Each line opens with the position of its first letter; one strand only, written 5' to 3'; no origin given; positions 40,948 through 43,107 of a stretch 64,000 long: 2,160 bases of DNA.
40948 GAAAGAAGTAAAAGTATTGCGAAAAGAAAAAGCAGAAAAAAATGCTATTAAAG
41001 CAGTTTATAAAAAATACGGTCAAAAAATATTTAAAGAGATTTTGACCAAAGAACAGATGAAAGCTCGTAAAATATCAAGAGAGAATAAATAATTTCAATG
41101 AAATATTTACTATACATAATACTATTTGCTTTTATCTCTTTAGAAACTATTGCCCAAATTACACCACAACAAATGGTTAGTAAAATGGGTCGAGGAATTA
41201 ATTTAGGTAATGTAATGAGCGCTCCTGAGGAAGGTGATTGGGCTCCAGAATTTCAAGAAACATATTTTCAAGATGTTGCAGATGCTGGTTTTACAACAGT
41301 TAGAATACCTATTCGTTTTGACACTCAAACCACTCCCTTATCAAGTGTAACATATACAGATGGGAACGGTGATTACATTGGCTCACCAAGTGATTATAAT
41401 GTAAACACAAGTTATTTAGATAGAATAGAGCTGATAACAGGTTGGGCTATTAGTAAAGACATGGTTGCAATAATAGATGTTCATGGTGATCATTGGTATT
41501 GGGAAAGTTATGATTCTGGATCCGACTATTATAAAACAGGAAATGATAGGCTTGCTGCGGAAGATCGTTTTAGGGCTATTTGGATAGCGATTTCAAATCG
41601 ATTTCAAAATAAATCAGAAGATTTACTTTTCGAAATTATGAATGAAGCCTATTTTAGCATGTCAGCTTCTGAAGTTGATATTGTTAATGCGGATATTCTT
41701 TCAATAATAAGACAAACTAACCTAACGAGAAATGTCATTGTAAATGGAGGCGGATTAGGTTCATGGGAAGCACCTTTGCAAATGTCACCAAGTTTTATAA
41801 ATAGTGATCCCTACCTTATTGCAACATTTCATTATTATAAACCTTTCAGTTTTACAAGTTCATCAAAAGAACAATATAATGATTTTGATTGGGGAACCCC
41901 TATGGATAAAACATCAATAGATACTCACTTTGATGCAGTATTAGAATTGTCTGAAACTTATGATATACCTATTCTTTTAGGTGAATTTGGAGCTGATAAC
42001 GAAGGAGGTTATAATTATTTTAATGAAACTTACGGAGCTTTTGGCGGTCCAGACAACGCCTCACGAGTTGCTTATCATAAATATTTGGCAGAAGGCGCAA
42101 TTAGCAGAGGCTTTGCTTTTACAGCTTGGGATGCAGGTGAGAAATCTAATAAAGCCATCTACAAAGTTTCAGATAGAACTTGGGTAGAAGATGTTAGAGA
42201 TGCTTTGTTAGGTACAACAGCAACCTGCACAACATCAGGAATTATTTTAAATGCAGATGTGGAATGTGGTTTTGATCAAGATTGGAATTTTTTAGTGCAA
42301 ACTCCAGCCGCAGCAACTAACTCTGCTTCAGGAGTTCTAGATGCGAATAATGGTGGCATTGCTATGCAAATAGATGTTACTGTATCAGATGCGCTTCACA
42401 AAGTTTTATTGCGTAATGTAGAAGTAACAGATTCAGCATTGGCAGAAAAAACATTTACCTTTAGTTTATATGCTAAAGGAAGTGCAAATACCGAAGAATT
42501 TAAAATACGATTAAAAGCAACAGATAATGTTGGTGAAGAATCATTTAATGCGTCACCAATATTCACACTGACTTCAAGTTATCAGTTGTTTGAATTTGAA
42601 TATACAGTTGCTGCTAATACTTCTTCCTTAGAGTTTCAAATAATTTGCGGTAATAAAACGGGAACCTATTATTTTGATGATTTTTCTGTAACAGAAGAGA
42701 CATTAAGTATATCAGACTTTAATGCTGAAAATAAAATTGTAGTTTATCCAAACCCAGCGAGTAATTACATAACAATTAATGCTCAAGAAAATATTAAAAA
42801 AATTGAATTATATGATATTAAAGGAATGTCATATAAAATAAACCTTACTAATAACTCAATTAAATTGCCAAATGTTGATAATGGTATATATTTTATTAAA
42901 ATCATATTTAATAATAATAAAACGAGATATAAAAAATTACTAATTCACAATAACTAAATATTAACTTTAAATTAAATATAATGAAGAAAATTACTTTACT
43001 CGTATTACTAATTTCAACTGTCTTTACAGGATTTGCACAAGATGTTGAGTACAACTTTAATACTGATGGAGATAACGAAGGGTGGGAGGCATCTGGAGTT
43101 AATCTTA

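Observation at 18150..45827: Self-contained sulfated-glycan PUL with an unusual GH10 + GH5 + GH3 + four-sulfatase set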

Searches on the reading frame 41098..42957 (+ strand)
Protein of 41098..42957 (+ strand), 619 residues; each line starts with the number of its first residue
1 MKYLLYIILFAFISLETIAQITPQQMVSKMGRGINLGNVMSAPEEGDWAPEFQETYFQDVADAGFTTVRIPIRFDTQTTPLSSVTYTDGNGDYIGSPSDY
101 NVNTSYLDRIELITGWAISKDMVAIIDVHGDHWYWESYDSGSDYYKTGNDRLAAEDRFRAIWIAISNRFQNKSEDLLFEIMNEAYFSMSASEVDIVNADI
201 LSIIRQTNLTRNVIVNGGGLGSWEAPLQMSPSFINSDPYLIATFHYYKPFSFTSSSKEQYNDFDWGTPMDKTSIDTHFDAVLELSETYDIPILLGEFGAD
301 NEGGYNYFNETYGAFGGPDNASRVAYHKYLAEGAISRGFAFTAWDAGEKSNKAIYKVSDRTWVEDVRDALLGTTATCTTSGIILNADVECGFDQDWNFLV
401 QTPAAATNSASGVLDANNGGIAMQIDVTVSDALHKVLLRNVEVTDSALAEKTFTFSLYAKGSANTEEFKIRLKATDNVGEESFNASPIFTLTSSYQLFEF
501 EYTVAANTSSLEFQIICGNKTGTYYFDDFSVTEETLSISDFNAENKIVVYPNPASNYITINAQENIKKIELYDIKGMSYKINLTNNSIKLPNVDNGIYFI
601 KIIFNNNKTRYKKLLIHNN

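Call 4: search_protein_families(library=pfam, proteins=[window:41098-42957:+])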
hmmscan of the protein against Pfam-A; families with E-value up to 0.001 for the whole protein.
window:41098-42957:+ (619 aa): 3 families
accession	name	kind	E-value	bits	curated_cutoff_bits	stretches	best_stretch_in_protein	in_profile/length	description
PF00150.24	Cellulase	-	1.1e-38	133.8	23.5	1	42-349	16-271/272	Cellulase (glycosyl hydrolase family 5)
PF18962.6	Por_Secre_tail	-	1.5e-10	41.6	27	1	549-616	1-75/75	Secretion system C-terminal sorting domain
PF02018.23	CBM_4_9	-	0.00014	22.7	25.9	1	442-517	54-131/136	Carbohydrate binding domain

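Call 6: search_solved_structures(query=window:41098-42957:+, max_evalue=0.00001)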
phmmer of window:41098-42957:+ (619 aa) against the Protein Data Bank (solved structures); distinct sequences matched with E-value up to 0.00001: 53.
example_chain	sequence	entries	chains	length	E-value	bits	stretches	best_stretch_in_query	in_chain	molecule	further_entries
4u3a_A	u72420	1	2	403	2.2e-53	185.1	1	21-372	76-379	Endoglucanase H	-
5byw_A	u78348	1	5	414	8.1e-53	183.2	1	21-372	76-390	Endoglucanase H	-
4u5i_A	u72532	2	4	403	1.2e-52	182.7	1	21-372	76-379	Endoglucanase H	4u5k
4yzp_A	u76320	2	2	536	9.6e-36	126.8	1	19-299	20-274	Cellulose hydrolase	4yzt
3amc_A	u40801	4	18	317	1.1e-28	103.5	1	27-372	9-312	Endoglucanase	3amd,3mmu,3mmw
3aof_A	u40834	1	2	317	5.4e-28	101.2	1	27-372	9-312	Endoglucanase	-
3azr_A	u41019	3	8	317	6.7e-28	100.9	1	27-372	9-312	Endoglucanase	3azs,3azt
3amg_A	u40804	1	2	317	6.9e-28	100.9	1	27-372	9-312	Endoglucanase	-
6kdd_A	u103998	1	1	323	5.7e-27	97.8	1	30-319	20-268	Endoglucanase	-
6uje_A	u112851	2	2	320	8.3e-26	94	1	28-371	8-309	Endoglucanase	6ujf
7vt5_A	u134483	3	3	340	1.2e-25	93.5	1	27-305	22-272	Endoglucanase H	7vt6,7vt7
3rjy_A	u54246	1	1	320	1.9e-25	92.8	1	28-302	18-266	Endoglucanase FnCel5A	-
3nco_A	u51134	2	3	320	2e-25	92.8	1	29-302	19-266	Endoglucanase FnCel5A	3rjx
7vt8_A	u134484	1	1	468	7.3e-23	84.3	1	28-261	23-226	Endoglucanase H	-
7vt4_A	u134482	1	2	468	1.1e-22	83.7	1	28-261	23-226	Endoglucanase H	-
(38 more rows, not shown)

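Call 24: search_protein_families(library=ncbifam, proteins=[window:41098-42957:+], max_evalue=0.00001)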
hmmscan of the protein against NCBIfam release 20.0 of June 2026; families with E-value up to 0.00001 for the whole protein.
window:41098-42957:+ (619 aa): 2 families
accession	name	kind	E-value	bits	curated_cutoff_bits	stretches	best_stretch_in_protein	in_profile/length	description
TIGR04183.1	Por_Secre_tail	domain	6.5e-10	38.8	23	1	549-616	1-71/72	T9SS type A sorting domain-containing protein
NF052644.1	T9SS_DNase_Rie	equivalog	7.4e-07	28.8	260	1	452-610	94-245/251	T9SS-dependent surface endonuclease, AS87_RS02955 family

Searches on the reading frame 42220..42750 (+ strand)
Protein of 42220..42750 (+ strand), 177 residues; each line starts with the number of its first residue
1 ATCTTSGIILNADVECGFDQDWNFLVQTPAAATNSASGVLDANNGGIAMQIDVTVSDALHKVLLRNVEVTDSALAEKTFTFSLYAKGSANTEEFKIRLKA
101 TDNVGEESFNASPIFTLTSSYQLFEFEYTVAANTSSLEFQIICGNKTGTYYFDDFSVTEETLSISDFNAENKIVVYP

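Call 38: search_protein_families(library=pfam, proteins=[window:42220-42750:+], max_evalue=5)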
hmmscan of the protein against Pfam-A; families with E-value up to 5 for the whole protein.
window:42220-42750:+ (177 aa): 1 family
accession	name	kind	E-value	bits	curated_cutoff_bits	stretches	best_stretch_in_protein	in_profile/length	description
PF02018.23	CBM_4_9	-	2.5e-05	25.1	25.9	1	66-143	52-131/136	Carbohydrate binding domain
